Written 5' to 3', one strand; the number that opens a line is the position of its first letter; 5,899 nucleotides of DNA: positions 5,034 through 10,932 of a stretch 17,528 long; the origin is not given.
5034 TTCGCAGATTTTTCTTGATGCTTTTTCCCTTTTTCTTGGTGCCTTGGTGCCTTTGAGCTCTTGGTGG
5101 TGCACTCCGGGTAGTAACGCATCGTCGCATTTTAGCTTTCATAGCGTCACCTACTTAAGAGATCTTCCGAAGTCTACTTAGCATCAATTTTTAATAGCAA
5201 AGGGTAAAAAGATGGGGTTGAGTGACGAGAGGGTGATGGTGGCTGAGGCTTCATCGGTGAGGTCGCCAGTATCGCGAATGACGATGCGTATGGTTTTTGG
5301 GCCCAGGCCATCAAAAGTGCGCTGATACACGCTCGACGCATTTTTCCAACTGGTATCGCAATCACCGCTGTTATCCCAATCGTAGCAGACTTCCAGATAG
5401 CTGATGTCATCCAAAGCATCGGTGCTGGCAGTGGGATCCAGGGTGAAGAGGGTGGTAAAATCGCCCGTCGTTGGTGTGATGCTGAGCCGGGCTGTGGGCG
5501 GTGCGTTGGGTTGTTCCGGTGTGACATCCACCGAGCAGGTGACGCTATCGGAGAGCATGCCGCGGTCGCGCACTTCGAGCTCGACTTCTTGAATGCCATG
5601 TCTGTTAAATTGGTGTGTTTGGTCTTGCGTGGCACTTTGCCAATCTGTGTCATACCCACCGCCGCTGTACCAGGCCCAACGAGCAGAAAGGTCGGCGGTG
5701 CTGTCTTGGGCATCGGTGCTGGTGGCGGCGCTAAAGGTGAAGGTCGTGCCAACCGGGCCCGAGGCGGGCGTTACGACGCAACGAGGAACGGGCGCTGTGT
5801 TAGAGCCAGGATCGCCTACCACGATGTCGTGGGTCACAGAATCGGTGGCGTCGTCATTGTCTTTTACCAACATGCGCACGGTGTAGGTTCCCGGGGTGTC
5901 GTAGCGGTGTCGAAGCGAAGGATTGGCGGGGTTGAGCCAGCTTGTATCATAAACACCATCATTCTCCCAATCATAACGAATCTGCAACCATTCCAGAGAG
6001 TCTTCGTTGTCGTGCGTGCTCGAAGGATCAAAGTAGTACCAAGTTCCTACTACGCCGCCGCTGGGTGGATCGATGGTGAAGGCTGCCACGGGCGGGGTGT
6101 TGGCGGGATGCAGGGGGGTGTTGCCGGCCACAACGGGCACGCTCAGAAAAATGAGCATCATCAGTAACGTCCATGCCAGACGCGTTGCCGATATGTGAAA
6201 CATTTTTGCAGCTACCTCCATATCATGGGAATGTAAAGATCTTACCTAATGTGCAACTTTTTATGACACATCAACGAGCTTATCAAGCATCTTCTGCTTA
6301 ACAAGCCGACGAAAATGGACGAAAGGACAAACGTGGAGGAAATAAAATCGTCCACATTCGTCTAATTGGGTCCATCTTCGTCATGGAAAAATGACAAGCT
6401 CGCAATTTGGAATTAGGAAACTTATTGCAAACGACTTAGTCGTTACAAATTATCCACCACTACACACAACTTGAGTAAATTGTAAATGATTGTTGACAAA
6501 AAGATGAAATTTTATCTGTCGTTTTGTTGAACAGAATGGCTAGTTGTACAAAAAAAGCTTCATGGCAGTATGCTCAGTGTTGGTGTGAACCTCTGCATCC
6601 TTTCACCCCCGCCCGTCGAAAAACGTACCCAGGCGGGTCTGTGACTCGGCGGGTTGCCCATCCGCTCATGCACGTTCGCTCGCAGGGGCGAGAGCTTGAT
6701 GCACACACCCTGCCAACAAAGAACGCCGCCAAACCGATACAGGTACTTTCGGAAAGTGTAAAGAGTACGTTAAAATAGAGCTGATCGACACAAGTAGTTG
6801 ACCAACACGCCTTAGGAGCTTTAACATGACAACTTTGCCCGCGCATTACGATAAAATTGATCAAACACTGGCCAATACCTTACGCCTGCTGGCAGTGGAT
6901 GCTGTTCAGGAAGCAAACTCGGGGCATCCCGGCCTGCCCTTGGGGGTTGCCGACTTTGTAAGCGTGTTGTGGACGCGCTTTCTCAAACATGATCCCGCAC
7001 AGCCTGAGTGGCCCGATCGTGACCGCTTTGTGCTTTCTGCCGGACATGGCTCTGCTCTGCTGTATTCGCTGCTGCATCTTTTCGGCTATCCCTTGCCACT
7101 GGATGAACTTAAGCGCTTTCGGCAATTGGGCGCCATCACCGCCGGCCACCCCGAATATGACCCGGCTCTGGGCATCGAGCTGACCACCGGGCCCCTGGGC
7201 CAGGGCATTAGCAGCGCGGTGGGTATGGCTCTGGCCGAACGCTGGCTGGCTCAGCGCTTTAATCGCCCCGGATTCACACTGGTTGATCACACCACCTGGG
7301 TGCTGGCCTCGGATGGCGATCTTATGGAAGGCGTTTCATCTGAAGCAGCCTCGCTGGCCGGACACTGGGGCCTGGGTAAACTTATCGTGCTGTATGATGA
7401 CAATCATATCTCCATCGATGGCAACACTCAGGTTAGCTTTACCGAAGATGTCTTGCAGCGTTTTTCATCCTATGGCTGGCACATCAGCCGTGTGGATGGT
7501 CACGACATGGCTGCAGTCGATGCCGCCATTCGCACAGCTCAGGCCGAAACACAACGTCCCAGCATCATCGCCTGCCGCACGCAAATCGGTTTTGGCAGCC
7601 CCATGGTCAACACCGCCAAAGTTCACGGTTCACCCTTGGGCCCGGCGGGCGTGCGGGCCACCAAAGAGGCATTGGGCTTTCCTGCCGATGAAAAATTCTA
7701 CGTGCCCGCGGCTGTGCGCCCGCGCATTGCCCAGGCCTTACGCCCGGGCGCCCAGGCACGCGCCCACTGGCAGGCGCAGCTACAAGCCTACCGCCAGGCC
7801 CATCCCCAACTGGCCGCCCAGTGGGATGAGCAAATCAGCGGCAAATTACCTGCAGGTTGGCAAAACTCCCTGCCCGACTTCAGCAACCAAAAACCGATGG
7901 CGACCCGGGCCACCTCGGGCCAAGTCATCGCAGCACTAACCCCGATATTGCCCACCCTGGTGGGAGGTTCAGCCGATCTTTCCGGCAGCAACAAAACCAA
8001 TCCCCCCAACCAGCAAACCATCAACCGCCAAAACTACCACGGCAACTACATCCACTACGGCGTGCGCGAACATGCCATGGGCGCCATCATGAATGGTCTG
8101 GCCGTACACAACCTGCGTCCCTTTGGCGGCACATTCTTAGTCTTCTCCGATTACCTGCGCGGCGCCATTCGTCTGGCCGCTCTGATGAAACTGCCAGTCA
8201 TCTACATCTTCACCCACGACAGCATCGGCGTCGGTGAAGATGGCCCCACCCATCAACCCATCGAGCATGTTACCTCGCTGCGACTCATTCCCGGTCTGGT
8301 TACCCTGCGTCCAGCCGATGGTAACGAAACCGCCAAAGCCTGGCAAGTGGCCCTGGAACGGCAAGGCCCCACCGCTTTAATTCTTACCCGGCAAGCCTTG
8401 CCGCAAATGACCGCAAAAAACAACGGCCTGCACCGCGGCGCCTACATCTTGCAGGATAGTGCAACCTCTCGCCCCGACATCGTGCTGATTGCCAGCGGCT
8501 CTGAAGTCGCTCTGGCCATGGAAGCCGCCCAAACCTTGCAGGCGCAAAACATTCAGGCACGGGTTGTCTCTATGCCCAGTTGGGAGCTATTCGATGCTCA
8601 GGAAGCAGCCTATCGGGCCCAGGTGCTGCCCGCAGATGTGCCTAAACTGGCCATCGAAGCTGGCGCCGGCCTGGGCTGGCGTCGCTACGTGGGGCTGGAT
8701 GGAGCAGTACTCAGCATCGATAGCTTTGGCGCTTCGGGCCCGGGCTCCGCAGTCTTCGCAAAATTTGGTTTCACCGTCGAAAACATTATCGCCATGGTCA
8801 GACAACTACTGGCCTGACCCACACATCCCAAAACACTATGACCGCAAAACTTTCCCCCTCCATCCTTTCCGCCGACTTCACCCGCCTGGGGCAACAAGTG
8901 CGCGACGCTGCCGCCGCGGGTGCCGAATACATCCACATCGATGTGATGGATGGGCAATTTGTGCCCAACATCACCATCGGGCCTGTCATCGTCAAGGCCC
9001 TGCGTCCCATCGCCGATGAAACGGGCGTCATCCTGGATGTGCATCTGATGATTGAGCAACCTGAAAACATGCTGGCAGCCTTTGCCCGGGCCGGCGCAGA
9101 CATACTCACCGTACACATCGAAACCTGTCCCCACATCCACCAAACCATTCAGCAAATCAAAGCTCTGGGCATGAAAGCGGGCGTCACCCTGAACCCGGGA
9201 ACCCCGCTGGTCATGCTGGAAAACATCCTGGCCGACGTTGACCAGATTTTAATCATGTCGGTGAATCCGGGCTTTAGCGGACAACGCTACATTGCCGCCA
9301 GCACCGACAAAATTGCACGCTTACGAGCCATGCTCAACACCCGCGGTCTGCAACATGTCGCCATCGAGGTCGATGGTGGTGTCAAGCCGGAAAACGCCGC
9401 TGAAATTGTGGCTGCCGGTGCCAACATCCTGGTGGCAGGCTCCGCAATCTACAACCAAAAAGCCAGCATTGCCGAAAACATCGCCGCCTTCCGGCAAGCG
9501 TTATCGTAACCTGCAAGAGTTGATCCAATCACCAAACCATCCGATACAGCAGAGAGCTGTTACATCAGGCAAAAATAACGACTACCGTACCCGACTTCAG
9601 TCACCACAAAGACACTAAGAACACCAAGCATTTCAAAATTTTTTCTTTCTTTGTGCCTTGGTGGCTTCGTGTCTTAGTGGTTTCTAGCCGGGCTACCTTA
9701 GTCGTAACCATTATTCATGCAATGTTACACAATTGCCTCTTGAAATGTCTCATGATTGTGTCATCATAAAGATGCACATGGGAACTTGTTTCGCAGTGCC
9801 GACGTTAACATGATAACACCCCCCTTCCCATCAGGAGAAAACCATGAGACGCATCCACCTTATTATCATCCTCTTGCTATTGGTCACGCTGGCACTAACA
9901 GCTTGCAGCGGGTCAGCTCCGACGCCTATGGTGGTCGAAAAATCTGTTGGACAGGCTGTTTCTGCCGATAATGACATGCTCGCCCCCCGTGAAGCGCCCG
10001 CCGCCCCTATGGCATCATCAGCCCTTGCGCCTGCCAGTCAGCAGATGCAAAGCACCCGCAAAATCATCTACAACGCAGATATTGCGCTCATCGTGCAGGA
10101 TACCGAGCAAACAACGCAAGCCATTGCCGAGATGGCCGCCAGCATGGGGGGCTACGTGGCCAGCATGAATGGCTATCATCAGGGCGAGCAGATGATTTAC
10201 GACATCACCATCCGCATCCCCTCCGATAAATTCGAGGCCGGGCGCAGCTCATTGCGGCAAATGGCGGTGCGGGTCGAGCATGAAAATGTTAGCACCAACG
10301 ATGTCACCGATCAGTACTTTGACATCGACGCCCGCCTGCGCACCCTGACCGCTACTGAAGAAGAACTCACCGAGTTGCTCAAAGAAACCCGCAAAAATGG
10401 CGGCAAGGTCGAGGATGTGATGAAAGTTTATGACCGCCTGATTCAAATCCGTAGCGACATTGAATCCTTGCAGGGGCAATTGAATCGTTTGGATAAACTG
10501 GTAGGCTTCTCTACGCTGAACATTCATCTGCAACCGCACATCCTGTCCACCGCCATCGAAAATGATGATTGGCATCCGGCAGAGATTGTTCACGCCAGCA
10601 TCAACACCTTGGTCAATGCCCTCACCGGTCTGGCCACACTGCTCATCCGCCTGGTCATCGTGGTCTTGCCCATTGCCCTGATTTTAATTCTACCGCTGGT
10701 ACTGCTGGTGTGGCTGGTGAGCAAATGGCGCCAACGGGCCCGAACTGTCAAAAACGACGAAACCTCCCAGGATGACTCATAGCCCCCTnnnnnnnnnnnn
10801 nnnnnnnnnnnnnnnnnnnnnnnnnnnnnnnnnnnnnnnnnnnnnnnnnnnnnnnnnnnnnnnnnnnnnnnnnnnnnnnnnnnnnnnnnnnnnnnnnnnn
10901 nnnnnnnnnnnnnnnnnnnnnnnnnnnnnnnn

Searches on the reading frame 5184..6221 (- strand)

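Call 5: search_protein_families(library=pfam, proteins=[window:5184-6221:-], max_evalue=0.001)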
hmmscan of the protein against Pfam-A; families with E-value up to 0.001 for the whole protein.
window:5184-6221:- (345 aa): 2 families
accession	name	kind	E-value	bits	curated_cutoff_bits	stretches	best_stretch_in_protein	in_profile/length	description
PF18911.6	PKD_4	-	1.1e-11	45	27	2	41-131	1-79/85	PKD domain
PF00801.26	PKD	-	9.5e-09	35.6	23.5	1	81-130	30-76/80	PKD domain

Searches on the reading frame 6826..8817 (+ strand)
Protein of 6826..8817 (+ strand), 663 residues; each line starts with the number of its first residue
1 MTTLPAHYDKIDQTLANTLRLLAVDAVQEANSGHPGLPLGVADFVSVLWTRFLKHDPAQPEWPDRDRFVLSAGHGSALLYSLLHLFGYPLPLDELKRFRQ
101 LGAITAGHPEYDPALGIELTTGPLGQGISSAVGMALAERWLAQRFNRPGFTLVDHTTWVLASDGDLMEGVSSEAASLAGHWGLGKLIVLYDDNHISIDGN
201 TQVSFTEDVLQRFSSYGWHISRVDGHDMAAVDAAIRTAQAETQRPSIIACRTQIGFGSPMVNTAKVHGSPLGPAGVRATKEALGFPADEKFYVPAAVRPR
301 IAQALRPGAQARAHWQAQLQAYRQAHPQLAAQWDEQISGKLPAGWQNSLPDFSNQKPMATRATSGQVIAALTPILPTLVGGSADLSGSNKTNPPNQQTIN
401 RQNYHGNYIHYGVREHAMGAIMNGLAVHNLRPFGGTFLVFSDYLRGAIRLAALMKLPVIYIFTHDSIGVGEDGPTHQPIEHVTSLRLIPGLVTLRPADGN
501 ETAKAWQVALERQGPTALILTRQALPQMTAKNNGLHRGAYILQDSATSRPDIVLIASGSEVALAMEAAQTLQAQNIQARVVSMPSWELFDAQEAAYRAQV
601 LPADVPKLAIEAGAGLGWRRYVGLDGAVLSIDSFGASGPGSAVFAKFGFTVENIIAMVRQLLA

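Call 5: search_protein_families(library=pfam, proteins=[window:6826-8817:+], max_evalue=0.001)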
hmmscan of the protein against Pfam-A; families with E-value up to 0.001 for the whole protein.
window:6826-8817:+ (663 aa): 6 families
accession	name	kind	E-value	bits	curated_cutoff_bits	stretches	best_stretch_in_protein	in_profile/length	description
PF00456.26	Transketolase_N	-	5.3e-139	463.3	22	1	11-342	1-334/334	Transketolase, thiamine diphosphate binding domain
PF02779.29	Transket_pyr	-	3e-54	183.7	27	1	357-526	2-173/174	Transketolase, pyrimidine binding domain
PF22613.1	Transketolase_C_1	-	2.4e-42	144.2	27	1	538-650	1-113/113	Transketolase-like TK C-terminal domain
PF02780.25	Transketolase_C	-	3.7e-14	53.1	25.9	1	549-654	9-124/124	Transketolase, C-terminal domain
PF00676.26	E1_dh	-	8.1e-05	22.2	22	1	120-246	99-218/300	Dehydrogenase E1 component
PF13292.11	DXP_synthase_N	-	0.0003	20.6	21.2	0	13-200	19-178/274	1-deoxy-D-xylulose-5-phosphate synthase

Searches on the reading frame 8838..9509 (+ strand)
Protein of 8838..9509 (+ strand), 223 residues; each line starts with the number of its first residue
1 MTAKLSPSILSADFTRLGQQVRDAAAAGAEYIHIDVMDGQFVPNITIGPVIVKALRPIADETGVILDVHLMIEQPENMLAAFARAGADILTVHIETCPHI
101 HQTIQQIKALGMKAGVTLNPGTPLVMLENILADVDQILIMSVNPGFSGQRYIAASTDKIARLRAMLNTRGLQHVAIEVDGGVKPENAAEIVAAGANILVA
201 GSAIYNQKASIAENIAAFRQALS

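Call 5: search_protein_families(library=pfam, proteins=[window:8838-9509:+], max_evalue=0.001)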
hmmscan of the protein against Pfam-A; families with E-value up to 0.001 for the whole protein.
window:8838-9509:+ (223 aa): 2 families
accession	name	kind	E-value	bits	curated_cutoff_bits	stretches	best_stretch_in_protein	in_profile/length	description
PF00834.25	Ribul_P_3_epim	-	8.2e-78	260.8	21.1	1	4-205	1-198/198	Ribulose-phosphate 3 epimerase family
PF01729.25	QRPTase_C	-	0.0006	20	23.1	0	158-207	113-161/169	Quinolinate phosphoribosyl transferase, C-terminal domain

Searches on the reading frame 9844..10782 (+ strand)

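Call 5: search_protein_families(library=pfam, proteins=[window:9844-10782:+], max_evalue=0.001)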
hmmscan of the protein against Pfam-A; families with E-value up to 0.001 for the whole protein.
window:9844-10782:+ (312 aa): 1 family
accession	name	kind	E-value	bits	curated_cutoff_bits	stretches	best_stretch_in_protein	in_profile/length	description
PF14257.11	DUF4349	-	1.1e-47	162.6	27.7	1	72-290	1-213/213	Domain of unknown function (DUF4349)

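Call 22: search_protein_families(library=padloc, proteins=[window:9844-10782:+], max_evalue=0.01)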
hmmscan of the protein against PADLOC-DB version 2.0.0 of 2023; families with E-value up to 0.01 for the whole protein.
window:9844-10782:+ (312 aa): 2 families
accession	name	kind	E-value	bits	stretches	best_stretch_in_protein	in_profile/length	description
PDLC02977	1TM-TIR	-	0.0019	15.8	0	277-304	133-160/186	-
PDLC00581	JetC3|JetC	-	0.0078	12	1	77-198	472-590/1473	DUF3584 domain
